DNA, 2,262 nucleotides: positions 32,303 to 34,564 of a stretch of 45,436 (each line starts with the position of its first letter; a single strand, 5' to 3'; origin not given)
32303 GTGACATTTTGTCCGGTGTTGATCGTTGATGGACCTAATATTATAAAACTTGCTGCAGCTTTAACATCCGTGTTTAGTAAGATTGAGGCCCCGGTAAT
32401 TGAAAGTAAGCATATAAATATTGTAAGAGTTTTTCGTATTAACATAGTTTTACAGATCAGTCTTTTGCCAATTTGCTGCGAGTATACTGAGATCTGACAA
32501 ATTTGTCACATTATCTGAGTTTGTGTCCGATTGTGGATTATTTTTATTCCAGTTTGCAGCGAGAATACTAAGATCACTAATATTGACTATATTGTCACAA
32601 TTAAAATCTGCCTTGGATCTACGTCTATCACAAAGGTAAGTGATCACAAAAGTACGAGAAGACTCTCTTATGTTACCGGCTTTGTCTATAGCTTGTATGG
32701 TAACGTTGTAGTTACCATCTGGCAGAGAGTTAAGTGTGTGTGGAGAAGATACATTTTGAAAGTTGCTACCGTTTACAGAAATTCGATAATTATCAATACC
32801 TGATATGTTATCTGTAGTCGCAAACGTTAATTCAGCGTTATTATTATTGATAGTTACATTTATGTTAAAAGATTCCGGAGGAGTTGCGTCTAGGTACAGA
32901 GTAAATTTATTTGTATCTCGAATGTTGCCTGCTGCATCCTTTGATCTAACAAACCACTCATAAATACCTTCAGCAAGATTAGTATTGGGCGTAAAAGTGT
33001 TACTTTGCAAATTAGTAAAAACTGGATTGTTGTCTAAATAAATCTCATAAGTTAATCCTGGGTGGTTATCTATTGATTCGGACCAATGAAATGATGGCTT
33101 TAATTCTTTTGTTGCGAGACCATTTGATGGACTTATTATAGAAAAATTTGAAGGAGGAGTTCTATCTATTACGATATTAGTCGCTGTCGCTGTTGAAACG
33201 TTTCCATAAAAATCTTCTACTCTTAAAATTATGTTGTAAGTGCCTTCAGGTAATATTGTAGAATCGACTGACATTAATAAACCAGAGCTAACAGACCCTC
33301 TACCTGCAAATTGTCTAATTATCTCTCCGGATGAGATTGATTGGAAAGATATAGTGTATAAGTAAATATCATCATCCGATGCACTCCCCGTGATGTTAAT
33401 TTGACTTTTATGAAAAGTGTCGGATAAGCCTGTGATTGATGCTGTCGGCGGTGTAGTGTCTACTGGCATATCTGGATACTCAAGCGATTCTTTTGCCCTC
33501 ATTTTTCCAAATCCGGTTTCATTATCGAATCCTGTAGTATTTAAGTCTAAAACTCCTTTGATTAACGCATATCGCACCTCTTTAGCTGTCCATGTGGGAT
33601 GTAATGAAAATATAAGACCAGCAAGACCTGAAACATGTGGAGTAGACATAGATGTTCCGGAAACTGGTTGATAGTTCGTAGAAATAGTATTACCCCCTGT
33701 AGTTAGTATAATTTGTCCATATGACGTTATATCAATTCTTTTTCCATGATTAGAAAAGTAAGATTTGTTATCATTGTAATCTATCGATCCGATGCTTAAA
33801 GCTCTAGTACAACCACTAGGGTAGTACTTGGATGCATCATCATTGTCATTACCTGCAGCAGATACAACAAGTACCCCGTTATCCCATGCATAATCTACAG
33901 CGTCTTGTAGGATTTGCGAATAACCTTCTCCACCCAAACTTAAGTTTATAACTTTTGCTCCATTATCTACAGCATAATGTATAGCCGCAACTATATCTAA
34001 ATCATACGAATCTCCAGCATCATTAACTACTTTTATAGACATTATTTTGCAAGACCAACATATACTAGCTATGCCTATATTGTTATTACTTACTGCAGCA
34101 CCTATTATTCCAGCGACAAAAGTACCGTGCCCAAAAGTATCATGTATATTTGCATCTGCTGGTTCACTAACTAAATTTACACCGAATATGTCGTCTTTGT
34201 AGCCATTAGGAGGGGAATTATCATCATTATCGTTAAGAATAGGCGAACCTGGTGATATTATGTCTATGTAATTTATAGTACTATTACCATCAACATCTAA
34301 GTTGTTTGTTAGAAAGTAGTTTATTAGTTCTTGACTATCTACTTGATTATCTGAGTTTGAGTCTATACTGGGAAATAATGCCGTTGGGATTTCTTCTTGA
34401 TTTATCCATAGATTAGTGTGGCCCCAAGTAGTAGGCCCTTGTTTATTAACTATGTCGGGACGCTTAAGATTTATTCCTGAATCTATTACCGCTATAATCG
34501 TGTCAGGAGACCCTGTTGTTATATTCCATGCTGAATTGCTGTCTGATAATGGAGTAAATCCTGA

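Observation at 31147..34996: Dockerin-tagged S8 protease next to a membrane-anchored cohesin-like protein: a possible two-gene surface-display module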

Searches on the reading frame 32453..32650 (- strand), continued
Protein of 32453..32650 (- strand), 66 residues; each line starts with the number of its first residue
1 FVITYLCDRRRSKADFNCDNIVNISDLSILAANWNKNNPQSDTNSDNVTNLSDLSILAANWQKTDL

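Call 69: find_related_loci(query=A9, collection=metagenome_contigs, flank=5000)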
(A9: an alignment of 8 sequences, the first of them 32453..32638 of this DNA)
Query A9 (62 aa) in metagenome_contigs; peptide patterns used: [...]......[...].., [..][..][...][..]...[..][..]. (x = any residue, [..] = any of these).
165 stretches matched a pattern; 54 encode a relative of the query (tblastn E <= 1e-3); 54 distinct loci.
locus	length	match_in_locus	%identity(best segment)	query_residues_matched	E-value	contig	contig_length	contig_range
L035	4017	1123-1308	94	1-62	1e-34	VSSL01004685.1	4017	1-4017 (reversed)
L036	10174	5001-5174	67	3-59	5e-21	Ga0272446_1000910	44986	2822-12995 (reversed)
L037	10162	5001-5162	58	7-59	1e-16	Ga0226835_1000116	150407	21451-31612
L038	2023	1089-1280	56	1-60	2e-16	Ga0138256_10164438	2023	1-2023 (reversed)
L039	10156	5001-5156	60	4-57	6e-16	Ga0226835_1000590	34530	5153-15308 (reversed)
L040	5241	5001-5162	60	4-59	2e-15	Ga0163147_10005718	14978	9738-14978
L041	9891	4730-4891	60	4-59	2e-15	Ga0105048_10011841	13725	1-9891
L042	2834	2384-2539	60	9-62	1e-14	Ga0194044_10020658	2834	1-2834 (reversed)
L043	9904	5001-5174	54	7-59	4e-14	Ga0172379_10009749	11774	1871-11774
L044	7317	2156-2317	52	7-57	8e-14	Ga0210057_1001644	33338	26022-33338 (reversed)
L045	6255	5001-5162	52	7-57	8e-14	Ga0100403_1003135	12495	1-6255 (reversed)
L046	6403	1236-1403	52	7-59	7e-14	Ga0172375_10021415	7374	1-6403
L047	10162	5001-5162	53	5-59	1e-13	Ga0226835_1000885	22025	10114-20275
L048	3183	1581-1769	56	1-59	2e-13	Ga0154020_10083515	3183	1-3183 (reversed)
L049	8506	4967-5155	56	1-59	2e-13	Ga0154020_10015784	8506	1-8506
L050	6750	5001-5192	47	1-60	4e-13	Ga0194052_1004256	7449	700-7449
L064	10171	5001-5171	44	6-57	1e-9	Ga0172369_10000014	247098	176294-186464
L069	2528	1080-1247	43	7-58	2e-8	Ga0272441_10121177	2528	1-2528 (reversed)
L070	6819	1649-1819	42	6-57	3e-8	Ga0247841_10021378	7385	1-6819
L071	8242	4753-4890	52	18-60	3e-8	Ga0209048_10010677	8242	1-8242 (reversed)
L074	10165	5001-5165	42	11-59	1e-7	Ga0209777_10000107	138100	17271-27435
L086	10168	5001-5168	39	16-58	1e-4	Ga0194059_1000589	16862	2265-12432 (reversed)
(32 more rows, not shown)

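Call 72: search_protein_families(library=pfam, proteins=[L043:5274-6557:+, L046:1363-2766:+, L047:5143-5970:+, L047:8199-10160:+, L074:5442-6386:+, L071:4917-5810:+, L086:5181-7241:+, L069:1339-2526:+], max_evalue=0.05)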
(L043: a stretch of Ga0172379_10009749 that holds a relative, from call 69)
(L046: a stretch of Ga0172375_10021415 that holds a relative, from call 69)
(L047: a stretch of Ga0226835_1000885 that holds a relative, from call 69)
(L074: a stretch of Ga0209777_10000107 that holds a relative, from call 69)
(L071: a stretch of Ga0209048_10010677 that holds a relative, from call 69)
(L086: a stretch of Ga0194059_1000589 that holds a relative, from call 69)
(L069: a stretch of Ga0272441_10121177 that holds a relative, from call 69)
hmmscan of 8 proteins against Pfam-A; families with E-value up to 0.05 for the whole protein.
L043:5274-6557:+ (428 aa): 3 families
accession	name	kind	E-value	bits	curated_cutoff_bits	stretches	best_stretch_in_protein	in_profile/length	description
PF07495.19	Y_Y_Y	-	0.0019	18.5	26.6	0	205-238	23-56/65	Y_Y_Y domain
PF18981.6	InlK_D3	-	0.01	16.4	25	0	184-245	14-73/75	Internalin K domain (D3/D4)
PF00041.27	fn3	-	0.014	16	25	0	172-238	12-77/84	Fibronectin type III domain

L046:1363-2766:+ (468 aa): 5 families
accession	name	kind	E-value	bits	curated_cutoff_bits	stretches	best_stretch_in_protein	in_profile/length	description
PF07495.19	Y_Y_Y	-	3.2e-05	24.2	26.6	0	238-274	24-61/65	Y_Y_Y domain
PF18981.6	InlK_D3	-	0.001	19.6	25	0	216-276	14-72/75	Internalin K domain (D3/D4)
PF00041.27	fn3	-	0.0041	17.7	25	1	203-270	11-77/84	Fibronectin type III domain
PF19077.6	Big_13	-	0.0066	17.4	27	1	316-374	23-86/102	Bacterial Ig-like domain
PF04334.17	DUF478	-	0.048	14.2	25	0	2-39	30-67/68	Protein of unknown function (DUF478)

L047:5143-5970:+ (276 aa): 7 families
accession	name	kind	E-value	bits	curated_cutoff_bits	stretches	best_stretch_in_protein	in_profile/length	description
PF13561.12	adh_short_C2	-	8.1e-62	209.3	27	1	36-274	1-236/236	Enoyl-(Acyl carrier protein) reductase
PF00106.31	adh_short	-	3.3e-55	187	26.6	1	30-216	1-187/195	short chain dehydrogenase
PF08659.16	KR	-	2.2e-12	47.7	22.6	1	33-181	4-152/180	KR domain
PF02737.24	3HCDH_N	-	0.0016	18.8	22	1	40-79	9-48/180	3-hydroxyacyl-CoA dehydrogenase, NAD binding domain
PF13649.12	Methyltransf_25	-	0.017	16.3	27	1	39-93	6-62/97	Methyltransferase domain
PF00107.32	ADH_zinc_N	-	0.045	14.1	31.8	0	48-116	9-69/129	Zinc-binding dehydrogenase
PF02882.25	THF_DHG_CYH_C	-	0.049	13.4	27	0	26-79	33-84/160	Tetrahydrofolate dehydrogenase/cyclohydrolase, NAD(P)-binding domain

L047:8199-10160:+ (654 aa): 1 family
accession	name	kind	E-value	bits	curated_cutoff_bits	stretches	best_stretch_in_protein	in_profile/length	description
PF00072.30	Response_reg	-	2.2e-07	31.5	30.2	1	13-97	1-80/111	Response regulator receiver domain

L074:5442-6386:+ (315 aa): 9 families
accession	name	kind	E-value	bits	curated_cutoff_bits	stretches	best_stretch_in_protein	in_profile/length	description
PF16820.11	PKD_3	-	1.7e-05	25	26.3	1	211-268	10-66/68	PKD-like domain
PF13927.12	Ig_3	-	2.1e-05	25.4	30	1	212-265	9-62/78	Immunoglobulin domain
PF00801.26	PKD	-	0.00025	21.4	23.5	1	213-280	8-77/80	PKD domain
PF13573.12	SprB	-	0.001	19.1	28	1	225-242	18-35/37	SprB repeat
PF07679.22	I-set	-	0.0079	16.7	23.7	1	214-267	10-61/90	Immunoglobulin I-set domain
PF16400.11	DUF5008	-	0.0087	16.5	25.4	1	234-289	34-90/109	Domain of unknown function (DUF5008)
PF04151.21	PPC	-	0.012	16.9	25.9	1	197-266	6-68/70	Bacterial pre-peptidase C-terminal domain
PF22352.2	K319L-like_PKD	-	0.034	14.6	27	1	232-287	26-84/84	K319L-like, PKD domain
PF11606.14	AlcCBM31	-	0.042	14.5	25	0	214-286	23-88/93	Family 31 carbohydrate binding protein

L071:4917-5810:+ (298 aa): 1 family
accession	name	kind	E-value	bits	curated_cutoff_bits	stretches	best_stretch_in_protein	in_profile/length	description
PF00963.24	Cohesin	-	9.7e-07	29.5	24.1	1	62-178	7-126/139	Cohesin domain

L086:5181-7241:+ (687 aa): 2 families
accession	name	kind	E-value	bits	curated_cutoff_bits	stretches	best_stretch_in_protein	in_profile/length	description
PF16656.11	Pur_ac_phosph_N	-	1.9e-06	28.8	30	1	493-561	9-83/93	Purple acid Phosphatase, N-terminal domain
PF19077.6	Big_13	-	0.0023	18.8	27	1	308-385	23-101/102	Bacterial Ig-like domain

L069:1339-2526:+ (396 aa): 0 families

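Call 75: search_protein_families(library=pfam, proteins=[L037:2799-5165:+, L041:1829-4894:+, L043:3984-5168:+, L049:2873-5161:+, L050:2670-5195:+, L064:3984-5177:+, L070:644-1825:+, L071:3316-4893:+, L086:4476-5177:+, L039:3648-5171:+], max_evalue=0.001)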
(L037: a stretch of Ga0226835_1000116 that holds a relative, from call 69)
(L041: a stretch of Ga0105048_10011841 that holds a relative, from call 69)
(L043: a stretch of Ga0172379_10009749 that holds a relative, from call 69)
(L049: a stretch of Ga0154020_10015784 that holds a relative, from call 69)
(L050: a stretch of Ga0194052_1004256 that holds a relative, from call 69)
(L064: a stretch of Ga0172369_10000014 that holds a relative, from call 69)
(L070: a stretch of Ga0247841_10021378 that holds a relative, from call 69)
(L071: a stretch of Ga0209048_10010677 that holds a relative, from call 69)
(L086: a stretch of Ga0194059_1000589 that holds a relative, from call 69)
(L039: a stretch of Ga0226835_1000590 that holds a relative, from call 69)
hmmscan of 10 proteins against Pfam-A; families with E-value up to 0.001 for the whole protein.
L037:2799-5165:+ (789 aa): 3 families
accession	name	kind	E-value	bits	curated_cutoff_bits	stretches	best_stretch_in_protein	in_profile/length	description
PF00082.27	Peptidase_S8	-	3.1e-50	171.6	21.8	1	146-441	2-288/288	Subtilase family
PF19077.6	Big_13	-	4.5e-11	43.6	27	0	570-645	23-101/102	Bacterial Ig-like domain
PF00404.24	Dockerin_1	-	3.4e-06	27.6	22.9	1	737-781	1-52/57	Dockerin type I domain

L041:1829-4894:+ (1022 aa): 4 families
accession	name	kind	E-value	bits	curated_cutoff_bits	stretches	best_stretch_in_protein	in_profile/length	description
PF01436.27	NHL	-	2.9e-19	68.5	20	1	252-274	6-28/28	NHL repeat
PF00404.24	Dockerin_1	-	1.5e-08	35.2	22.9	1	971-1016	2-54/57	Dockerin type I domain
PF08450.18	SGL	-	0.00025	21.2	26.3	0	252-280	188-215/246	SMP-30/Gluconolactonase/LRE-like region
PF07494.17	Reg_prop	-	0.00096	19.5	20.4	0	171-188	4-21/24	Two component regulator propeller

L043:3984-5168:+ (395 aa): 1 family
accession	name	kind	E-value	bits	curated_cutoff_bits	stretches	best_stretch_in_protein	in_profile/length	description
PF00404.24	Dockerin_1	-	1.4e-07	32.1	22.9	1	343-390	2-53/57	Dockerin type I domain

L049:2873-5161:+ (763 aa): 3 families
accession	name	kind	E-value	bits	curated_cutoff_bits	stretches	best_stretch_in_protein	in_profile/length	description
PF00082.27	Peptidase_S8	-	8.4e-64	216.1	21.8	1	127-418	2-288/288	Subtilase family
PF19077.6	Big_13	-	2e-10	41.5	27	2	499-532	69-102/102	Bacterial Ig-like domain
PF00404.24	Dockerin_1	-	0.00058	20.4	22.9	1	712-756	2-53/57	Dockerin type I domain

L050:2670-5195:+ (842 aa): 3 families
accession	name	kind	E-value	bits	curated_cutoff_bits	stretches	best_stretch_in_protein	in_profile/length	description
PF00082.27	Peptidase_S8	-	1.1e-51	176.3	21.8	1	159-468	2-276/288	Subtilase family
PF19077.6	Big_13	-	8.8e-08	33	27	0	565-606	60-102/102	Bacterial Ig-like domain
PF00404.24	Dockerin_1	-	1.9e-06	28.4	22.9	1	790-835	1-53/57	Dockerin type I domain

L064:3984-5177:+ (398 aa): 1 family
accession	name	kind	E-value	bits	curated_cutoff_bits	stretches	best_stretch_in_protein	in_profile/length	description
PF00404.24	Dockerin_1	-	4.7e-05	23.9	22.9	1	344-392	2-52/57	Dockerin type I domain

L070:644-1825:+ (394 aa): 1 family
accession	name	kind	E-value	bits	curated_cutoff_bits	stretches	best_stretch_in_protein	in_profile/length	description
PF00404.24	Dockerin_1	-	7.4e-05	23.3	22.9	1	340-388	2-52/57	Dockerin type I domain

L071:3316-4893:+ (526 aa): 0 families

L086:4476-5177:+ (234 aa): 1 family
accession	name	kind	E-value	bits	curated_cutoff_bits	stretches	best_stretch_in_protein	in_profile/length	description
PF00404.24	Dockerin_1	-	0.00013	22.5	22.9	1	174-228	6-54/57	Dockerin type I domain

L039:3648-5171:+ (508 aa): 1 family
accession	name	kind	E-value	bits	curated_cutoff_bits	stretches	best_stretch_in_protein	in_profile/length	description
PF00404.24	Dockerin_1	-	7.2e-08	33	22.9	1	455-502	1-55/57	Dockerin type I domain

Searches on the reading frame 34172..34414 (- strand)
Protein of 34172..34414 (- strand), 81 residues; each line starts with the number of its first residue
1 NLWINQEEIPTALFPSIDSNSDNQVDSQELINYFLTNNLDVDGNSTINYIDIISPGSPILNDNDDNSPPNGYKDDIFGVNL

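Call 54: search_solved_structures(query=A8, max_evalue=1, show_alignments=3)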
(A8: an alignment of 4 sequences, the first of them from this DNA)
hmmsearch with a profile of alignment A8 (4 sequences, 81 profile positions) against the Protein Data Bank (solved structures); distinct sequences matched with E-value up to 1: 150 (the best 60 are shown).
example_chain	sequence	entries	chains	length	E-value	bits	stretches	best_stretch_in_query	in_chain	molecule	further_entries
4zcu_A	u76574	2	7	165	9.7e-05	25.7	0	14-41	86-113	Calcium-binding mitochondrial carrier protein SCaMC-1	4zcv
4n5x_A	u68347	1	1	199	0.00025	24.4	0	12-51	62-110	Calcium-binding mitochondrial carrier protein SCaMC-1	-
3l19_A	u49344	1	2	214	0.0019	21.6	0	11-35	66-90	Calcium/calmodulin dependent protein kinase with a kinase domain and 4 calmodulin like EF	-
8g2z_2C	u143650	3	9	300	0.0019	21.6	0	25-65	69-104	RIB35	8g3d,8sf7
2m7n_A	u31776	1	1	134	0.0039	20.6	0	4-36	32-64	Calcium-binding protein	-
4nqg_A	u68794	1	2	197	0.0049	20.2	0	36-62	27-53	Mitrocomin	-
4m97_A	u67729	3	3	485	0.0077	19.6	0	11-34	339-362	Calmodulin-like domain protein kinase isoenzyme gamma, related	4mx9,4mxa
1jfj_A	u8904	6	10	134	0.0082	19.5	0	4-36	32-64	CALCIUM-BINDING PROTEIN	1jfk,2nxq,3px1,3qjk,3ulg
3khe_A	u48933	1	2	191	0.0087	19.5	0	11-72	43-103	Calmodulin-like domain protein kinase isoform 3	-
4ieb_A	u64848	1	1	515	0.026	17.9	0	11-34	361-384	Calmodulin-domain protein kinase 1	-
3i79_A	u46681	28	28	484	0.026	17.9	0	11-34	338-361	Calmodulin-domain protein kinase 1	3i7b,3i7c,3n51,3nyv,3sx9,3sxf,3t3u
4yga_A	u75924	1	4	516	0.026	17.9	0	11-34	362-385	Calmodulin-domain protein kinase 1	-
3lij_A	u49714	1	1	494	0.036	17.5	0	11-35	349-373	Calcium/calmodulin dependent protein kinase with a kinase domain and 4 calmodulin like EF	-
2m7k_A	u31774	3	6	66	0.036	17.5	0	4-34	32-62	Calcium-binding protein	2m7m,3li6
3ku2_A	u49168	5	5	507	0.037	17.5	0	11-34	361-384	Calmodulin-domain protein kinase 1 | Non-specific serine/threonine protein kinase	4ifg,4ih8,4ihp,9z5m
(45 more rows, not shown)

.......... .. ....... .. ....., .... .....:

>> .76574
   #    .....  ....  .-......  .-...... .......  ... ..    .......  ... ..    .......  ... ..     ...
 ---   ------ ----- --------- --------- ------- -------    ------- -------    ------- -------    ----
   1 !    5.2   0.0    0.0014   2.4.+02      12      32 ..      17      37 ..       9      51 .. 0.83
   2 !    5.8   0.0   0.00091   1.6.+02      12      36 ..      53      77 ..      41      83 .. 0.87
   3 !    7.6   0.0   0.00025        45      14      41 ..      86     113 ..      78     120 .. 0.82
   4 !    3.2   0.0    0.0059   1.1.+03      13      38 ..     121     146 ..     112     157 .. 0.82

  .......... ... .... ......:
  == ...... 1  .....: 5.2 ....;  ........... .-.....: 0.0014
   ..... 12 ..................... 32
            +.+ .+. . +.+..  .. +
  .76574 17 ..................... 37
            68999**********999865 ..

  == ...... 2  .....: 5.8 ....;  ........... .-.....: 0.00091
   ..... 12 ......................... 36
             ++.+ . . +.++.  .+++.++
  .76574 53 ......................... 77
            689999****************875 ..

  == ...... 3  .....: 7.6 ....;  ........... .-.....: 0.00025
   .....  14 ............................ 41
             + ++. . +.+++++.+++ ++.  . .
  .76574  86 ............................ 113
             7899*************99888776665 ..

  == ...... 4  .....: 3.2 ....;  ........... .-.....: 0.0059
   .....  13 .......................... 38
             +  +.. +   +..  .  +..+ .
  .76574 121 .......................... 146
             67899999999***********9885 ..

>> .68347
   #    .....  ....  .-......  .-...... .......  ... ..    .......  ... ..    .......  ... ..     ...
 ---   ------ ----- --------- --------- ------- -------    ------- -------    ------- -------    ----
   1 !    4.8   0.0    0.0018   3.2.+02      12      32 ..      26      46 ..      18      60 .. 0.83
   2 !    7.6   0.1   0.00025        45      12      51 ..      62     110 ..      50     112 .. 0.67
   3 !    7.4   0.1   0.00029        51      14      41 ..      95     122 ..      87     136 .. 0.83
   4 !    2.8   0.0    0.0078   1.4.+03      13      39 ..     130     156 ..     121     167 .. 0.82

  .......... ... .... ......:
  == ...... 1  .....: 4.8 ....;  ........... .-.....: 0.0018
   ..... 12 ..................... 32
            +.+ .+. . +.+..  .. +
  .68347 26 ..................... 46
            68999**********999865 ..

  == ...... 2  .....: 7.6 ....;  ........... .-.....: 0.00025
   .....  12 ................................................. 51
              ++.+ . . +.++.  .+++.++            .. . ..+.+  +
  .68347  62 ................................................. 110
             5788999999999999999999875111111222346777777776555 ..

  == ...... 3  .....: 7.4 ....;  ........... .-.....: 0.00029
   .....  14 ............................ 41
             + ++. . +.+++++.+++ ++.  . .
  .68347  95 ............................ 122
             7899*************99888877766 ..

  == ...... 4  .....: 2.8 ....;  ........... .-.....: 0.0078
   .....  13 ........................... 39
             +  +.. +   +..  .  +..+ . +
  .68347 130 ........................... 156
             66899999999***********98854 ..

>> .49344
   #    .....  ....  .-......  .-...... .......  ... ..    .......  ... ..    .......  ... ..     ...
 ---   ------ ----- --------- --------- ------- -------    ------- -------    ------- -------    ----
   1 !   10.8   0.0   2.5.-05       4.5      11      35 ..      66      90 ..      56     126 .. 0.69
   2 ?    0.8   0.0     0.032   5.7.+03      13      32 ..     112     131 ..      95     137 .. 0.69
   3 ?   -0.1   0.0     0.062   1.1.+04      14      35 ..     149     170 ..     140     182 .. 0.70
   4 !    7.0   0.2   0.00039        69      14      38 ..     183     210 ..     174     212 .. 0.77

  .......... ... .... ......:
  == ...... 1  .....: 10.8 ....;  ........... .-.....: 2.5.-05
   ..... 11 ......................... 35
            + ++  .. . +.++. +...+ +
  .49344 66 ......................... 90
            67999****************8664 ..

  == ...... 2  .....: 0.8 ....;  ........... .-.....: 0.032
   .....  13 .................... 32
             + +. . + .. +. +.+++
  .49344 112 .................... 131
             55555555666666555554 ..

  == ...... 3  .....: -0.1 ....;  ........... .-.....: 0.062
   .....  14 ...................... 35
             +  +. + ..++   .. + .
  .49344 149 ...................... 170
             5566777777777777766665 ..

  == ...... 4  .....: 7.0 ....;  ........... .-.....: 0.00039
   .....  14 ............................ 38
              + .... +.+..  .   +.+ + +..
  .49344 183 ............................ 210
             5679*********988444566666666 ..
